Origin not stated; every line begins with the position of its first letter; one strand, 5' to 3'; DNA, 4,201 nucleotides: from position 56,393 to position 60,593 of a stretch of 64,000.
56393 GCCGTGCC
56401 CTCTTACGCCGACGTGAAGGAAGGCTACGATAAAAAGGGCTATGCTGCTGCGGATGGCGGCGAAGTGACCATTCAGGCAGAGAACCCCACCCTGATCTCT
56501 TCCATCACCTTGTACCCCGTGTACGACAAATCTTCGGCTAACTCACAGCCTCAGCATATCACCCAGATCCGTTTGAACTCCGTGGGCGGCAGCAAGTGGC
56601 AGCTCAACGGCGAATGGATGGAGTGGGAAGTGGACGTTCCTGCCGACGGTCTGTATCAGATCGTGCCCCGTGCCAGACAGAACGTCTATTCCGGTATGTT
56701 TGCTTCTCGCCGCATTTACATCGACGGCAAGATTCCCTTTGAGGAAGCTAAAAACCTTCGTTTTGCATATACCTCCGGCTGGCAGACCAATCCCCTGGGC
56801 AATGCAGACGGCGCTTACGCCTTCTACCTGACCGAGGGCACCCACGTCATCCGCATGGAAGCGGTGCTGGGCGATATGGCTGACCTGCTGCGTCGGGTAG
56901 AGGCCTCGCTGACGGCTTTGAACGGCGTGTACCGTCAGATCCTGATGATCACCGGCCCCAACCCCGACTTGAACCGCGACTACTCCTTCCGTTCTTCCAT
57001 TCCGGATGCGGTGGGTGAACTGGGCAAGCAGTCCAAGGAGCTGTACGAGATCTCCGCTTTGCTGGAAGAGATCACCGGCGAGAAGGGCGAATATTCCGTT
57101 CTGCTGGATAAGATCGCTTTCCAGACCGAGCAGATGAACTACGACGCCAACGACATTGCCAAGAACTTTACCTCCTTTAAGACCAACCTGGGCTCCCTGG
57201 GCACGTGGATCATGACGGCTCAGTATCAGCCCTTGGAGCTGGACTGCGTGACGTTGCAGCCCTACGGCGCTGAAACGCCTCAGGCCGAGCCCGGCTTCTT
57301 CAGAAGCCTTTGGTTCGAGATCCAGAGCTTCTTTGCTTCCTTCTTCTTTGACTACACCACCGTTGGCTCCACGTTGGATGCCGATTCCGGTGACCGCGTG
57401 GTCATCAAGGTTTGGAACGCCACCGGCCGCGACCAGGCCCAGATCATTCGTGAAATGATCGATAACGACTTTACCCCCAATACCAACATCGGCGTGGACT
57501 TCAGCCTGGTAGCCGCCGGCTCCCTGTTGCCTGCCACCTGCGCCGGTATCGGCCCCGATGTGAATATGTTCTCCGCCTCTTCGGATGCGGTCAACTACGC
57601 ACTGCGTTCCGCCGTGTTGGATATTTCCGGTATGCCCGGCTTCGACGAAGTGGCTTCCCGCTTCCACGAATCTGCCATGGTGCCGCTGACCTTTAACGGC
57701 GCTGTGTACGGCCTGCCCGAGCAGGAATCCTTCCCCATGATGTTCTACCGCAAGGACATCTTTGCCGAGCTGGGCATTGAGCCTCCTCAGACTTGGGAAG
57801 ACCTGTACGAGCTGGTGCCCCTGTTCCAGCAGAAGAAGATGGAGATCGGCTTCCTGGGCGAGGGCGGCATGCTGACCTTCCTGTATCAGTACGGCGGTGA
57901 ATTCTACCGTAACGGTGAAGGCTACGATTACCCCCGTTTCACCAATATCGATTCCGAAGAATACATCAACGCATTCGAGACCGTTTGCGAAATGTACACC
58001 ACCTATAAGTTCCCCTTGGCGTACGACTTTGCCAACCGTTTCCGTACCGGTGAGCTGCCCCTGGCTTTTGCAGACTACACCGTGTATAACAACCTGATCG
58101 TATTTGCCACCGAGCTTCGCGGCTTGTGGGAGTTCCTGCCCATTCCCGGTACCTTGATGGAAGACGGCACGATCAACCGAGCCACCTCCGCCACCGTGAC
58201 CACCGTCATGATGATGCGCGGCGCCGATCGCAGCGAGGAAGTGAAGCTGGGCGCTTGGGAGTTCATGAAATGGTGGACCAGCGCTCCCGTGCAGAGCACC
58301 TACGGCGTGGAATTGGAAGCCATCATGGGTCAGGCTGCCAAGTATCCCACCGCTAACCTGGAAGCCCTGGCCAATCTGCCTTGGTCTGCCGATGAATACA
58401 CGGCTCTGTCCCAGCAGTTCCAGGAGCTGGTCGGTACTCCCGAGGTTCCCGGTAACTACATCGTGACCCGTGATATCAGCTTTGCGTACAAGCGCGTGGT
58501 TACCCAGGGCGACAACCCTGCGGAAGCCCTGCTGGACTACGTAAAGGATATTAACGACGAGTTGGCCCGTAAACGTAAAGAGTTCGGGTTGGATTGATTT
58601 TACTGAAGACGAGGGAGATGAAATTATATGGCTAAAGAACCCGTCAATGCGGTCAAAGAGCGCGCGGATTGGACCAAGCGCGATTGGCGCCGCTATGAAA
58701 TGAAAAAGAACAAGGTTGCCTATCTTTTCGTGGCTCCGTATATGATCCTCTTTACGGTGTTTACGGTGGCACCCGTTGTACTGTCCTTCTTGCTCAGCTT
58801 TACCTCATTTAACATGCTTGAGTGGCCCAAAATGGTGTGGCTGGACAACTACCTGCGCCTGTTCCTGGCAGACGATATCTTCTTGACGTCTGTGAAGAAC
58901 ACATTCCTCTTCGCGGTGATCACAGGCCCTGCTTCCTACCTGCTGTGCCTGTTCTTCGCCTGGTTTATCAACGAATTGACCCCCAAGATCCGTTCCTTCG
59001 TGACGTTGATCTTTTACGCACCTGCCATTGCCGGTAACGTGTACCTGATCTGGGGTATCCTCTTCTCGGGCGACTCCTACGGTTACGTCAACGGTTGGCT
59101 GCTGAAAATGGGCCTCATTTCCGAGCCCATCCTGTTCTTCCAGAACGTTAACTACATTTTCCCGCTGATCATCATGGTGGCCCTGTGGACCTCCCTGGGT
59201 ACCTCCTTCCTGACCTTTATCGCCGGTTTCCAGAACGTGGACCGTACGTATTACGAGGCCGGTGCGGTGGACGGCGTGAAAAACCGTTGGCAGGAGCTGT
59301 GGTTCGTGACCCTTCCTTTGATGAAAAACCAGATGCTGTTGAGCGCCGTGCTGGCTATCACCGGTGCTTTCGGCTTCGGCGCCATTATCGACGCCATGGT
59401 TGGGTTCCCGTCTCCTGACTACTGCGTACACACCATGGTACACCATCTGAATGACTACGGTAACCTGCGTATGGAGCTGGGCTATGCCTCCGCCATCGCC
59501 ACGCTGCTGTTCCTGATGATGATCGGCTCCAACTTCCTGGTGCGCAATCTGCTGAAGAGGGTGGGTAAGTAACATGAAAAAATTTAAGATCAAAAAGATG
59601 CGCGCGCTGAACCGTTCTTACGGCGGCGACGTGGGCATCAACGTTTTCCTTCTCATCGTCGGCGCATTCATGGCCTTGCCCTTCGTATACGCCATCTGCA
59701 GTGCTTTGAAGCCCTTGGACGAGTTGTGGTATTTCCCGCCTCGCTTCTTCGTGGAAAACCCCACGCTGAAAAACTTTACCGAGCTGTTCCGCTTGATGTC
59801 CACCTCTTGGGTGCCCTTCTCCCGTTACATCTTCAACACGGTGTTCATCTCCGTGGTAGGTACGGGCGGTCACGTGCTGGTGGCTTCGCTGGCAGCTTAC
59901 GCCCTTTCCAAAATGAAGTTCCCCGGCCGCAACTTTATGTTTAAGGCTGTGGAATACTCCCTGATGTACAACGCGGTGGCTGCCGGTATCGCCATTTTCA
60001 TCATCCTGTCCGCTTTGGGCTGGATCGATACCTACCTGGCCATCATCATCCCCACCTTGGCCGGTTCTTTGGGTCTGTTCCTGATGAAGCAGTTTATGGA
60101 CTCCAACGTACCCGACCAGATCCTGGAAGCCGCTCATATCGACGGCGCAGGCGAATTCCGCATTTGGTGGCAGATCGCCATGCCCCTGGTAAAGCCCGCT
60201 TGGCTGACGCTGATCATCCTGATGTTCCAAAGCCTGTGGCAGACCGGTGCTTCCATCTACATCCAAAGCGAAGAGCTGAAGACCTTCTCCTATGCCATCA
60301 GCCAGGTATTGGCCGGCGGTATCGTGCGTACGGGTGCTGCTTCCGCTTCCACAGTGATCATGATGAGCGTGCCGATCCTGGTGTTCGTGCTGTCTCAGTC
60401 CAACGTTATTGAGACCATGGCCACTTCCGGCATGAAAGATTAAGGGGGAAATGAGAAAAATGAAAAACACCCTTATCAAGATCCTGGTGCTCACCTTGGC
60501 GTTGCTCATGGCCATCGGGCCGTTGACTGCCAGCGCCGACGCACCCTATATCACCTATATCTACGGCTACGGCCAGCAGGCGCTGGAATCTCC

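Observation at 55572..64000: ABC-type glycan locus: ~970-aa CBM-bearing binding protein, two permeases, an NHL-TPR-Yip1 membrane fusion and a DUF5696-like secreted protein, with no ATPase or regulator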

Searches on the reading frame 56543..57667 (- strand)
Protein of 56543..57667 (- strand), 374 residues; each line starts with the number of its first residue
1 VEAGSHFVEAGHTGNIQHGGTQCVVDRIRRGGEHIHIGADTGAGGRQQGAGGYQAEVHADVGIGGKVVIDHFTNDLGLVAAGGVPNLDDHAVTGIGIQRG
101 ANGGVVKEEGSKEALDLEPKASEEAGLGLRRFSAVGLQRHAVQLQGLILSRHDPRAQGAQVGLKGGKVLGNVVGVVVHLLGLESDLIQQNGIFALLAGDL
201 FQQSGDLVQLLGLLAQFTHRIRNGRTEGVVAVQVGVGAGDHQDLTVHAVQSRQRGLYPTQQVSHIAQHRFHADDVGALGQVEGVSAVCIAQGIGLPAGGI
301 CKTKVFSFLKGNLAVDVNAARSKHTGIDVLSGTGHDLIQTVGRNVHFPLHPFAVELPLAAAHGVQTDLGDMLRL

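Call 95: search_protein_families(library=pfam, proteins=[window:56543-57667:-], max_evalue=0.01)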
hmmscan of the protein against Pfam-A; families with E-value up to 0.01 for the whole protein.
window:56543-57667:- (374 aa): 0 families

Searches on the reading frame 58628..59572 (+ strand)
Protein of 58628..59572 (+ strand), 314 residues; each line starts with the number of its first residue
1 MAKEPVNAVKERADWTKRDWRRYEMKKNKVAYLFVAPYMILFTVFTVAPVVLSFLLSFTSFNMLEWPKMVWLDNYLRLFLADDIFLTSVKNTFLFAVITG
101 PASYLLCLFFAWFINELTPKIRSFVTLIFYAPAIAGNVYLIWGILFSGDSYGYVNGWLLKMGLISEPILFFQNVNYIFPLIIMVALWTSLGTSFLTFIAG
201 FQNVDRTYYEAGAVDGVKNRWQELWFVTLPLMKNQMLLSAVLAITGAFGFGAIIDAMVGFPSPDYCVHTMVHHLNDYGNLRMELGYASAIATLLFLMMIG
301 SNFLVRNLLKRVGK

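Call 6: search_protein_families(library=pfam, proteins=[window:58628-59572:+], max_evalue=0.1)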
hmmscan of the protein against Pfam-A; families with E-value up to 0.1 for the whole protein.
window:58628-59572:+ (314 aa): 1 family
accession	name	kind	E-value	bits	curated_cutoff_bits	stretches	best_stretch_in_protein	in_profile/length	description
PF00528.27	BPD_transp_1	-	1.1e-10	42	26.4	1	121-313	20-183/184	Binding-protein-dependent transport system inner membrane component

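Call 7: search_protein_families(library=ncbifam, proteins=[window:58628-59572:+], max_evalue=0.1)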
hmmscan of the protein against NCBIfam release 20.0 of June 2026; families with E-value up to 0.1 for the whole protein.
window:58628-59572:+ (314 aa): 6 families
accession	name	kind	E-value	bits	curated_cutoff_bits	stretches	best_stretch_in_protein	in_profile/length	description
NF007852.0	PRK10561.1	equivalog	4.9e-15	56.1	335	1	25-300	8-279/295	sn-glycerol-3-phosphate ABC transporter permease UgpA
NF007044.0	PRK09497.1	equivalog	3.7e-13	49.6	348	1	28-260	5-231/285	spermidine/putrescine ABC transporter permease PotB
NF040931.1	ABC_arch_GlcT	equivalog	1.7e-11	44.3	360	1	39-297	5-259/278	glucose ABC transporter permease GlcT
TIGR03262.1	PhnU2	equivalog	3.3e-07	29.4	593.25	1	35-248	7-202/546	putative 2-aminoethylphosphonate ABC transporter permease subunit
TIGR01581.1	Mo_ABC_porter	hypoth_equivalog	3.9e-06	26.5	210.3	1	85-295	27-216/225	ABC transporter permease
TIGR02141.1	modB_ABC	equivalog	0.00014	21.6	182.6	1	93-305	4-202/208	molybdate ABC transporter permease subunit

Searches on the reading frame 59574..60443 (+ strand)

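Call 6: search_protein_families(library=pfam, proteins=[window:59574-60443:+], max_evalue=0.1)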
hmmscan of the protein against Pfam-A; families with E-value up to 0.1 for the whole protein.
window:59574-60443:+ (289 aa): 1 family
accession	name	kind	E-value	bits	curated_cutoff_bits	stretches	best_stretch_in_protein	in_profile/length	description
PF00528.27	BPD_transp_1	-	1.6e-07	31.7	26.4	1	102-275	3-175/184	Binding-protein-dependent transport system inner membrane component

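Call 7: search_protein_families(library=ncbifam, proteins=[window:59574-60443:+], max_evalue=0.1)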
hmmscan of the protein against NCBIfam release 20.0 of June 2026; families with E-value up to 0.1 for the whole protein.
window:59574-60443:+ (289 aa): 16 families
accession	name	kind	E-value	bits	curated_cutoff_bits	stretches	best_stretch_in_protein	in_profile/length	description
NF008210.0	PRK10973.1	equivalog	5.8e-22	78.7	297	1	26-278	15-272/281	sn-glycerol-3-phosphate ABC transporter permease UgpE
NF008231.0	PRK10998.1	equivalog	5.8e-17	62.2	261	1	80-289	79-296/296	maltose ABC transporter permease MalG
NF040932.1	ABC_arch_GlcU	equivalog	1.9e-14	54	340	1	24-284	7-266/272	glucose ABC transporter permease GlcU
NF007047.0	PRK09500.1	equivalog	4e-08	33.2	326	1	87-275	61-249/257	spermidine/putrescine ABC transporter permease PotC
TIGR01581.1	Mo_ABC_porter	hypoth_equivalog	1.6e-07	31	210.3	1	99-269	36-221/225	ABC transporter permease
TIGR02141.1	modB_ABC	equivalog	6.5e-07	29.2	182.6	1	93-272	7-202/208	molybdate ABC transporter permease subunit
TIGR02139.1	permease_CysT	equivalog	8.2e-07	28.9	246.1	1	89-278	55-257/265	sulfate ABC transporter permease subunit CysT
NF006939.0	PRK09421.1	equivalog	1.7e-06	27.6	262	1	92-282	18-223/230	molybdate ABC transporter permease subunit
TIGR02140.1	permease_CysW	equivalog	8.1e-06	25.5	329.1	1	101-273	64-251/261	sulfate ABC transporter permease subunit CysW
NF008208.0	PRK10971.1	equivalog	3.4e-05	23.5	415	1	103-237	77-226/277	sulfate/thiosulfate ABC transporter permease CysT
NF007852.0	PRK10561.1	equivalog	3.9e-05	23.6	335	1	177-272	182-283/295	sn-glycerol-3-phosphate ABC transporter permease UgpA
NF011624.0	PRK15050.1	equivalog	0.00028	20.1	247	0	81-273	70-281/297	2-aminoethylphosphonate ABC transporter permease subunit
TIGR00969.1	3a0106s02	subfamily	0.00046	19.7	240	1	89-273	66-265/272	sulfate ABC transporter permease subunit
TIGR03226.1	PhnU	equivalog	0.0028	17.1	283.45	1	179-273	205-299/311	2-aminoethylphosphonate ABC transporter permease subunit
NF008620.0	PRK11602.1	equivalog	0.051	12.8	442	0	86-216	66-209/291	sulfate/thiosulfate ABC transporter permease CysW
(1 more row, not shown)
